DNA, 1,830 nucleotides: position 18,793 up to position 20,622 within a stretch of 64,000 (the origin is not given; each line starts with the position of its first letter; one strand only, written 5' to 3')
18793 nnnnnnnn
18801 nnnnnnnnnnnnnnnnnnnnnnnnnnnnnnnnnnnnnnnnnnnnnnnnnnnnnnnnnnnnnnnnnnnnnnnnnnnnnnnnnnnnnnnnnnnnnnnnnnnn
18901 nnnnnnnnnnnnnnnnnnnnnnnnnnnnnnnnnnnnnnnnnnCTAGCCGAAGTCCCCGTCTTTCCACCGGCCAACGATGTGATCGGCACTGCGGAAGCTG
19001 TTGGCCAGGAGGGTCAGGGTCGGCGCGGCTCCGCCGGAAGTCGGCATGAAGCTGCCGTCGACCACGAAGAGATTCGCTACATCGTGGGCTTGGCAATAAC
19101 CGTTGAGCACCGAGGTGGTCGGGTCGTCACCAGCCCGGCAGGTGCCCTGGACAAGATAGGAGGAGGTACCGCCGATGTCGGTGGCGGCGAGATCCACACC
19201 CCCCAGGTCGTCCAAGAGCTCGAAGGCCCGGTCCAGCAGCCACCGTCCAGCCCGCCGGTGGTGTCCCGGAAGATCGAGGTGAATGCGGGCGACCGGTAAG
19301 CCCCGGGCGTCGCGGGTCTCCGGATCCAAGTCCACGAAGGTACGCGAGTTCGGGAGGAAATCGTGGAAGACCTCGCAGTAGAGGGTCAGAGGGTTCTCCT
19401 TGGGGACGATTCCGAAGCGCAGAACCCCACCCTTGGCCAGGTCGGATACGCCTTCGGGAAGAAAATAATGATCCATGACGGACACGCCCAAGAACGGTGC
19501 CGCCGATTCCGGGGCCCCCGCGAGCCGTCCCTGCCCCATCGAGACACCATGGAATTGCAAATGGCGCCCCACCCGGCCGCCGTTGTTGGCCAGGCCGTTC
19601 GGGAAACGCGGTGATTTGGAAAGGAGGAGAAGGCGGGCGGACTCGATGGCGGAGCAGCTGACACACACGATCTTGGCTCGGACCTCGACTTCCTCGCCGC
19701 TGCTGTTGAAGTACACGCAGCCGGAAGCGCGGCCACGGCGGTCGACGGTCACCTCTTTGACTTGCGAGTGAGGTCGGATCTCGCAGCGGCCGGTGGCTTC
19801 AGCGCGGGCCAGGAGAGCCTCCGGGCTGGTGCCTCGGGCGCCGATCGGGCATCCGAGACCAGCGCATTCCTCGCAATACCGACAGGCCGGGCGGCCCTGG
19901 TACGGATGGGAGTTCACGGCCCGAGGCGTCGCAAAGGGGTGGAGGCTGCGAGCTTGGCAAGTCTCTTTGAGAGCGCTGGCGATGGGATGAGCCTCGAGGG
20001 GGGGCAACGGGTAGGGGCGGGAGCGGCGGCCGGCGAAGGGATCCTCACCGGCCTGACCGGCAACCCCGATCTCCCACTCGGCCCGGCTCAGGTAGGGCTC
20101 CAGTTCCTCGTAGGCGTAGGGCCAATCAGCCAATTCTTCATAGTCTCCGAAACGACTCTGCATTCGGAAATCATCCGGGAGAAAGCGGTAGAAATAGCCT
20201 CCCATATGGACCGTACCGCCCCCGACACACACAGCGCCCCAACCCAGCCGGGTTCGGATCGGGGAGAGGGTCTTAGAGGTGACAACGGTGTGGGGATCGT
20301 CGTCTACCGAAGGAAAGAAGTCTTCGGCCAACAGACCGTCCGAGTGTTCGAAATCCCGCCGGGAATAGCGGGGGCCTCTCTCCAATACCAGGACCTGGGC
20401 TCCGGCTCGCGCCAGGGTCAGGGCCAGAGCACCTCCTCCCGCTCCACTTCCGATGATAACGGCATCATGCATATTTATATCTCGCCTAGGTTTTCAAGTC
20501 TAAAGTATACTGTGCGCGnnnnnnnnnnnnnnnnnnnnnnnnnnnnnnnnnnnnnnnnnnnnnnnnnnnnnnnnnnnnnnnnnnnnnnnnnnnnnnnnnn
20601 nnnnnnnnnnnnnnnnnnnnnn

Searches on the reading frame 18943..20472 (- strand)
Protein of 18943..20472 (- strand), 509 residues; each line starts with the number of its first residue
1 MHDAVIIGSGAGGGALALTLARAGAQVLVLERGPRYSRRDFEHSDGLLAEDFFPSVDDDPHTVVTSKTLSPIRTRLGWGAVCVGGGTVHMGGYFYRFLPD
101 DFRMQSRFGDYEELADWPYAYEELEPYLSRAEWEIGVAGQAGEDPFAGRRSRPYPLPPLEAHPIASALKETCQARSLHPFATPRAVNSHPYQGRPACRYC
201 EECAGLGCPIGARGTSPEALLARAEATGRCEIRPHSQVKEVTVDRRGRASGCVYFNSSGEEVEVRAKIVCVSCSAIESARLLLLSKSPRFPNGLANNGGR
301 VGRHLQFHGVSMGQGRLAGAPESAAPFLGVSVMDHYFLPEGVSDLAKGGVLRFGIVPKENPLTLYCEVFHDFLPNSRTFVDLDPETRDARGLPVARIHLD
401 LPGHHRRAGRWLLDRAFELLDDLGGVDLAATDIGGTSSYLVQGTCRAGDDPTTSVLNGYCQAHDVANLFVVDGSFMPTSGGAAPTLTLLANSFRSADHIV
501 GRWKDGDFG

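Call 8: search_protein_families(library=pfam, proteins=[window:18943-20472:-], max_evalue=0.01)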
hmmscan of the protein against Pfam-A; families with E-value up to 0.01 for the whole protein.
window:18943-20472:- (509 aa): 9 families
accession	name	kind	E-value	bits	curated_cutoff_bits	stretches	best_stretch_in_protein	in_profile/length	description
PF05199.19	GMC_oxred_C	-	4e-18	66.8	24.6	1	374-490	1-137/139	GMC oxidoreductase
PF00890.30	FAD_binding_2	-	6.6e-08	32.6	20.4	1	3-35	1-33/414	FAD binding domain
PF00732.25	GMC_oxred_N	-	3.6e-07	30.7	23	1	160-308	82-216/218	GMC oxidoreductase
PF01266.30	DAO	-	1.1e-06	28.9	27.9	1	3-41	1-39/353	FAD dependent oxidoreductase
PF01494.25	FAD_binding_3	-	7e-06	25.9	22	1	3-34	3-34/349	FAD binding domain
PF13450.12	NAD_binding_8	-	1.6e-05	25.5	21.9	1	6-36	1-31/68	NAD(P)-binding Rossmann-like domain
PF07992.20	Pyr_redox_2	-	0.0001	22.3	26.1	1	3-50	2-49/291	Pyridine nucleotide-disulphide oxidoreductase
PF02558.23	ApbA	-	0.0011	19.1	22.2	1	5-37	2-34/150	Ketopantoate reductase PanE/ApbA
PF12831.13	FAD_oxidored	-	0.0094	15.7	27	0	3-34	1-32/416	FAD dependent oxidoreductase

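Call 9: search_protein_families(library=ncbifam, proteins=[window:18943-20472:-], max_evalue=0.01)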
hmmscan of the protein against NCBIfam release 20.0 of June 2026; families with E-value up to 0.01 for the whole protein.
window:18943-20472:- (509 aa): 37 families (the best 25 are shown)
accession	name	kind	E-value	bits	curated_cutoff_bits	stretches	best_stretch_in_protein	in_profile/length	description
TIGR03970.1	mycofact_MftG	equivalog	1.2e-15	57.4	387.45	2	3-285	2-263/487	mycofactocin dehydrogenase MftG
NF002550.0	PRK02106.1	subfamily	8.6e-15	54.3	605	2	2-285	6-270/563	choline dehydrogenase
TIGR04542.1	GMC_mycofac_2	equivalog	1.6e-12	47.2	400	1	3-125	1-112/425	mycofactocin system GMC family oxidoreductase MftG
TIGR01810.1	betA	equivalog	7.4e-11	41.4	732.1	2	3-285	1-263/532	choline dehydrogenase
NF058674.1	CholsOxChoxAB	equivalog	2e-09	36.5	850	1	3-45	7-49/535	cholesterol oxidase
TIGR02462.1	pyranose_ox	equivalog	2.2e-08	33.5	544.9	1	440-502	484-546/548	pyranose oxidase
NF007542.0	PRK10157.1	subfamily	1.3e-05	24.1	610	1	2-34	6-38/428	FAD-dependent oxidoreductase FixC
TIGR02032.1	GG-red-SF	subfamily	1.9e-05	24.5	158.8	1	3-33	2-32/297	geranylgeranyl reductase family protein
NF006130.0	PRK08274.1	equivalog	4.5e-05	22.4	369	1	1-38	5-42/467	FAD-dependent tricarballylate dehydrogenase TcuA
TIGR02734.1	crtI_fam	subfamily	4.6e-05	22.3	238.1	1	4-33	1-30/504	phytoene desaturase family protein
NF005508.0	PRK07121.1-1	equivalog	0.00016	20.4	537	1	3-32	22-51/497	FAD-binding protein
TIGR02485.1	CobZ_N-term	equivalog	0.00027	19.9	372.55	0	3-38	3-38/437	FAD-dependent tricarballylate dehydrogenase TcuA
NF004829.0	PRK06183.1-3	subfamily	0.00044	19.1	390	1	2-35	9-42/520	bifunctional 3-(3-hydroxy-phenyl)propionate/3-hydroxycinnamic acid hydroxylase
NF005510.0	PRK07121.1-3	subfamily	0.00051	18.9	481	1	2-33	23-54/492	FAD-binding protein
NF004832.0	PRK06184.1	subfamily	0.00083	18.2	476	1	2-35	7-40/506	hypothetical protein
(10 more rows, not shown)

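Call 37: search_solved_structures(query=window:18943-20472:-, max_evalue=0.001)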
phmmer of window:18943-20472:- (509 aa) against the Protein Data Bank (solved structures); distinct sequences matched with E-value up to 0.001: 27.
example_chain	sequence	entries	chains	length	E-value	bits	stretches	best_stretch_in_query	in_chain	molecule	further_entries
8xcn_A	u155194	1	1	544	9.8e-53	182.5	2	3-312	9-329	Fructose dehydrogenase large subunit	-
7w2j_A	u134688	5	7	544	6.4e-52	179.9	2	3-312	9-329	Fructose dehydrogenase large subunit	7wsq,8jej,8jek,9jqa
8k6k_A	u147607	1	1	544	6.7e-52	179.8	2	3-312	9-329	Fructose dehydrogenase (N1146A) large subunit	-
8xcm_A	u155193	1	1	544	7.8e-52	179.6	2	3-312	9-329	Fructose dehydrogenase large subunit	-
8k6j_A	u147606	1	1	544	1.6e-51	178.6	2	3-312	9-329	Fructose dehydrogenase (H1147A) large subunit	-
6a2u_B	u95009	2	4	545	2.8e-50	174.4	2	3-309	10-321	Glucose dehydrogenase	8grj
8hdd_A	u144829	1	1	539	2.9e-50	174.4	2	3-309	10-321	Glucose dehydrogenase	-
9fl2_A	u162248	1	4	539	9e-09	37.5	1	369-500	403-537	pyranose oxidase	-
7qf8_A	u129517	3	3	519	4.9e-07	31.8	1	380-499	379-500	GMC oxidoreductase family protein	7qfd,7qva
8qve_A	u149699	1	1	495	1.3e-06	30.4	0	437-500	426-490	Pyranose oxidase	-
8b7s_A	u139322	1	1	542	2.2e-05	26.3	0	439-496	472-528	Chloramphenicol-inactivating oxidoreductase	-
1ijh_A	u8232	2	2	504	6.1e-05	24.8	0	457-500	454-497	CHOLESTEROL OXIDASE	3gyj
1cc2_A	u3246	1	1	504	7.4e-05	24.6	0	456-500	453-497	PROTEIN (CHOLESTEROL OXIDASE)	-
3b6d_A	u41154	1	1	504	7.6e-05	24.5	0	456-500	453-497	Cholesterol oxidase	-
3b3r_A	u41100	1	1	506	7.7e-05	24.5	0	456-500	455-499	Cholesterol oxidase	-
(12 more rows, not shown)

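Call 44: find_related_loci(query=A2, collection=genome_contigs, flank=10000)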
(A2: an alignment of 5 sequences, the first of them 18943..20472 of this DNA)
Query A2 (509 aa) in genome_contigs; peptide patterns used: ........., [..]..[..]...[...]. (x = any residue, [..] = any of these).
302 stretches matched a pattern; 228 encode a relative of the query (tblastn E <= 1e-3); the best 80 are kept; 80 distinct loci.
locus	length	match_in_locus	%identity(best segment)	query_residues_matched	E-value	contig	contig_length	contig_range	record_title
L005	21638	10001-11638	63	1-508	0e+0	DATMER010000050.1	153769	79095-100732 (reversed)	MAG TPA_asm: Thermoanaerobaculia bacterium isolate SMAG_U13441 k141_484867, whole genome shotgun sequence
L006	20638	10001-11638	62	1-508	0e+0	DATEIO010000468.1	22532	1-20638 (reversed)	MAG TPA_asm: Thermoanaerobaculia bacterium isolate SMAG_U8840 k141_764535, whole genome shotgun sequence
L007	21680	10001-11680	70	3-508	0e+0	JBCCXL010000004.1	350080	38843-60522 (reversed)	MAG: Acidobacteriota bacterium isolate P01_F01_bin.125 k141_3363948_length_350080_cov_18.6545, whole genome shotgun sequ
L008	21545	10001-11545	64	3-500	0e+0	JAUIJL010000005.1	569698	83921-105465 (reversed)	MAG: Thermoanaerobaculia bacterium isolate Co_bin.310 NODE_89_length_569698_cov_5.150187, whole genome shotgun sequence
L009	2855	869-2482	63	1-500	0e+0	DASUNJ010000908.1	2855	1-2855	MAG TPA_asm: Thermoanaerobaculia bacterium isolate SMAG_U1597 k141_1056365, whole genome shotgun sequence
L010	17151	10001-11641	59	1-508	0e+0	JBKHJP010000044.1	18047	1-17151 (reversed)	MAG: Thermoanaerobaculia bacterium isolate D5M12_1 NODE_1095_length_18047_cov_8.630447, whole genome shotgun sequence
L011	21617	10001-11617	59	1-500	0e+0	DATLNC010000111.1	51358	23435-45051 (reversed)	MAG TPA_asm: Thermoanaerobaculia bacterium isolate SMAG_U13790 k141_1360227, whole genome shotgun sequence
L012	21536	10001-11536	61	1-502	0e+0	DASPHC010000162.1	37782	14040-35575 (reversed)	MAG TPA_asm: Thermoanaerobaculia bacterium isolate SMAG_U11946 k141_3719736, whole genome shotgun sequence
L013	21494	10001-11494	62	1-500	0e+0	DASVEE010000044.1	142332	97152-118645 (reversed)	MAG TPA_asm: Thermoanaerobaculia bacterium isolate SMAG_U2052 k141_1707988, whole genome shotgun sequence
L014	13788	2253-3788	56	2-499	3e-178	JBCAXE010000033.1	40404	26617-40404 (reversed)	MAG: Pseudomonadota bacterium isolate J06555_11 NODE_33_length_40404_cov_6.741761, whole genome shotgun sequence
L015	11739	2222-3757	56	2-499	3e-178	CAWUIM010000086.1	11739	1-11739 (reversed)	MAG: uncultured Parvularculaceae bacterium isolate SRR17458643_binner23_9_1705322964 genome assembly, contig: ERZ2185402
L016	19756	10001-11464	58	1-502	2e-173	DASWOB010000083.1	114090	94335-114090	MAG TPA_asm: Thermoanaerobaculia bacterium isolate SMAG_U3429 k141_118833, whole genome shotgun sequence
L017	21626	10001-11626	57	2-506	0e+0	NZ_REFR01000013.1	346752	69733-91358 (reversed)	Eilatimonas milleporae strain DSM 25217 Ga0170459_105, whole genome shotgun sequence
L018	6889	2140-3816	34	1-508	2e-96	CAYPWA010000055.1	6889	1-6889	MAG TPA_asm: uncultured Sulfurovum sp. isolate SRP163575_co3_221 genome assembly, contig: NODE_11948_length_6889_cov_5.9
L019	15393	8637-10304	36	3-507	2e-96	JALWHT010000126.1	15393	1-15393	MAG: Sulfurovum sp. isolate M17_maxbin2_scaf2bin.079 M17_NODE_3489_length_15393_cov_68.767195, whole genome shotgun sequ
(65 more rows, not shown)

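Call 55: search_protein_families(library=ncbifam, proteins=[L017:12298-12498:+, L014:4096-4281:+], max_evalue=10)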
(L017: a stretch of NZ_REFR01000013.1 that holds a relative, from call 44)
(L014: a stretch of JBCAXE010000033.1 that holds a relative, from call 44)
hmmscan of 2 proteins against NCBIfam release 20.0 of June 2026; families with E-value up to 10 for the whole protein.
L017:12298-12498:+ (66 aa): 2 families
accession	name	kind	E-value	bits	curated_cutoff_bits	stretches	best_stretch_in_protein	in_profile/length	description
TIGR03898.1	lanti_MRSA_kill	subfamily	0.0038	17.2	23.5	1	25-45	25-44/44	mersacidin/lichenicidin family type 2 lantibiotic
NF053723.1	BCAL1086_gp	subfamily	0.071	13.6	50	1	6-43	44-83/121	BCAL1086 family glycoprotein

L014:4096-4281:+ (61 aa): 1 family
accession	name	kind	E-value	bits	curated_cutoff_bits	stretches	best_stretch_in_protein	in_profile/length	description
TIGR03898.1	lanti_MRSA_kill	subfamily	0.0017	18.3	23.5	1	6-44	2-44/44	mersacidin/lichenicidin family type 2 lantibiotic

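Call 70: search_solved_structures(query=window:18943-20472:-, max_evalue=1e-40, show_alignments=5)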
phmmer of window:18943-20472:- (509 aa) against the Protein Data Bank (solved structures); distinct sequences matched with E-value up to 1e-40: 7.
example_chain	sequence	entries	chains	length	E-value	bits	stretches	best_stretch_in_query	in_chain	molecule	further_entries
8xcn_A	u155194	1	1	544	9.8e-53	182.5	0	3-312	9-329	Fructose dehydrogenase large subunit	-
7w2j_A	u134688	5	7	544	6.4e-52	179.9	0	3-312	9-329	Fructose dehydrogenase large subunit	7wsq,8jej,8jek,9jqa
8k6k_A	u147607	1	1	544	6.7e-52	179.8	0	3-312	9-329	Fructose dehydrogenase (N1146A) large subunit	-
8xcm_A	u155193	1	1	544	7.8e-52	179.6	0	3-312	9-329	Fructose dehydrogenase large subunit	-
8k6j_A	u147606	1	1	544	1.6e-51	178.6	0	3-312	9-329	Fructose dehydrogenase (H1147A) large subunit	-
6a2u_B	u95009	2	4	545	2.8e-50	174.4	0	3-309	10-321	Glucose dehydrogenase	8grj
8hdd_A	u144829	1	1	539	2.9e-50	174.4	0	3-309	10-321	Glucose dehydrogenase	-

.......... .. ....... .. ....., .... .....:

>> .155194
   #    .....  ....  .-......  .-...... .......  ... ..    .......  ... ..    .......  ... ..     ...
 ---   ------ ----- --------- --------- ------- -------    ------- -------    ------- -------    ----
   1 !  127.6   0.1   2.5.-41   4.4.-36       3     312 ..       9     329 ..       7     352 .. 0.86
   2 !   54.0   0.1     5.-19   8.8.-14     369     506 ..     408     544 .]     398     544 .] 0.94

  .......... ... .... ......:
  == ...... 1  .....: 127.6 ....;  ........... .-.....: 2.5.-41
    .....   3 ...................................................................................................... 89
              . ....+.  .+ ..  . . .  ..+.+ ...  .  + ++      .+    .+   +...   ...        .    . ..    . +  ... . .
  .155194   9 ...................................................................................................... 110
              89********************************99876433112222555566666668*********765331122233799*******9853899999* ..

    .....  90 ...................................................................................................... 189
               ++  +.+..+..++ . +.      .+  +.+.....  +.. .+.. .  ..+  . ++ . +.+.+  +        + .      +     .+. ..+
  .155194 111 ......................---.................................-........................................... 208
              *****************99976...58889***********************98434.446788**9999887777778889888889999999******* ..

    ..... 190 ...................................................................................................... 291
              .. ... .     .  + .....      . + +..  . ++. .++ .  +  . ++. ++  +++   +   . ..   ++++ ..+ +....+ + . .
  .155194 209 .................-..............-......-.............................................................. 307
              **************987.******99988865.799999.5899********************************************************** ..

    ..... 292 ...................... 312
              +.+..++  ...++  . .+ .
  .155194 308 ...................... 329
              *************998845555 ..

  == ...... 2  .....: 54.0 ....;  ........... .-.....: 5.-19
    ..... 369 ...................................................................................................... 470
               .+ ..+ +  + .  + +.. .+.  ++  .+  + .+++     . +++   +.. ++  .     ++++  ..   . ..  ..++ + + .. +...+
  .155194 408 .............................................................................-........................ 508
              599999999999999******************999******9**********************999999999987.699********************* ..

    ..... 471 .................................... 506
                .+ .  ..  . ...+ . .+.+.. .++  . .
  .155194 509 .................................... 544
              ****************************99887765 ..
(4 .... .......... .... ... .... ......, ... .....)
